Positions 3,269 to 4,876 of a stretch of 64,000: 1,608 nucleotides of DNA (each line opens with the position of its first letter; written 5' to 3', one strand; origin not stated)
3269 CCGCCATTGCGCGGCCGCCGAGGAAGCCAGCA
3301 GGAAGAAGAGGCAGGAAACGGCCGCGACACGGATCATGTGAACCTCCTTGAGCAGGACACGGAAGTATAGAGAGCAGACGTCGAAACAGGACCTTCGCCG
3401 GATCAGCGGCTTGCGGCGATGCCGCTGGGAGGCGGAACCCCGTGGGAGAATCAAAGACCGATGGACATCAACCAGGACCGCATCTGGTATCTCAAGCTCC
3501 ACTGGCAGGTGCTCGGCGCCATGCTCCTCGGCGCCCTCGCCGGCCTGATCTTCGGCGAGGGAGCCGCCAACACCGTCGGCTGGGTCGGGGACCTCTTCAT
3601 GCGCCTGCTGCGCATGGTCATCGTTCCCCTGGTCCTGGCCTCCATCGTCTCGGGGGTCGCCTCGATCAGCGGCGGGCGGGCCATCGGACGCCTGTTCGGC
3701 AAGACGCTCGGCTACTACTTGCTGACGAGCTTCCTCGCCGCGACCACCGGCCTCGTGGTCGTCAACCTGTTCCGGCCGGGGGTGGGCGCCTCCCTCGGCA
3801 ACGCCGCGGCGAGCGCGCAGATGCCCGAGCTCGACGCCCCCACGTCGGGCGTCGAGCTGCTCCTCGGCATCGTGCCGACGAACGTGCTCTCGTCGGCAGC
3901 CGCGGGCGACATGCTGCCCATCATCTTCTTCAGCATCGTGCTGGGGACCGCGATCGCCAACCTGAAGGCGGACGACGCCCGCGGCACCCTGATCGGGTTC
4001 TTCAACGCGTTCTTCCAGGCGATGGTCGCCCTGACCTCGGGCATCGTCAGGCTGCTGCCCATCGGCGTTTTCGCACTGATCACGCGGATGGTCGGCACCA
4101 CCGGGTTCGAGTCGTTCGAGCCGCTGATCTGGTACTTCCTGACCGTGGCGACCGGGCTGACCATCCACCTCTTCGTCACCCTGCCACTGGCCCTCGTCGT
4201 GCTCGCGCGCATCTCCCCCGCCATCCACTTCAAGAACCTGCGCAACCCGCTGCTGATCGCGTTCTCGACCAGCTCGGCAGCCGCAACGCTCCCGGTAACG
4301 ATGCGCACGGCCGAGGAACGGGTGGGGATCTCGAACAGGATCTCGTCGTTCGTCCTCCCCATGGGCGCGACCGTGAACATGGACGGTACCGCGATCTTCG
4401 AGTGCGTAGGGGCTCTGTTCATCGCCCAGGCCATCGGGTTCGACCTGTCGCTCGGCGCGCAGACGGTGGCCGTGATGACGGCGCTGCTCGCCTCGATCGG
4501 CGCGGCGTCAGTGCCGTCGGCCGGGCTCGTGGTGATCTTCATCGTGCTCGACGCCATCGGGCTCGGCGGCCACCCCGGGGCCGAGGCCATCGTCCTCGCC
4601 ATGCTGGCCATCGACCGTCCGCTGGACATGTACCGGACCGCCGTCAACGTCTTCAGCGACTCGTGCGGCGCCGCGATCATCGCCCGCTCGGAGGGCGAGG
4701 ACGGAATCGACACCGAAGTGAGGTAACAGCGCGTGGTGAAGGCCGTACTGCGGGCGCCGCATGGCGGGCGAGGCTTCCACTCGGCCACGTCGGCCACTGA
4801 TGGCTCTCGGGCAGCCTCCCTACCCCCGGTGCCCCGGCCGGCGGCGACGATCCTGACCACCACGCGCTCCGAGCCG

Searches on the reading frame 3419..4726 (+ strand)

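Call 104: search_protein_families(library=pfam, proteins=[window:3419-4726:+], max_evalue=0.001)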
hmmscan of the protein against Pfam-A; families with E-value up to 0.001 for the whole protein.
window:3419-4726:+ (435 aa): 1 family
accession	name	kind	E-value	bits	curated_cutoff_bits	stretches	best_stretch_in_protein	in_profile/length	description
PF00375.23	SDF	-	4.5e-113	378.6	27.9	1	27-423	1-386/387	Sodium:dicarboxylate symporter family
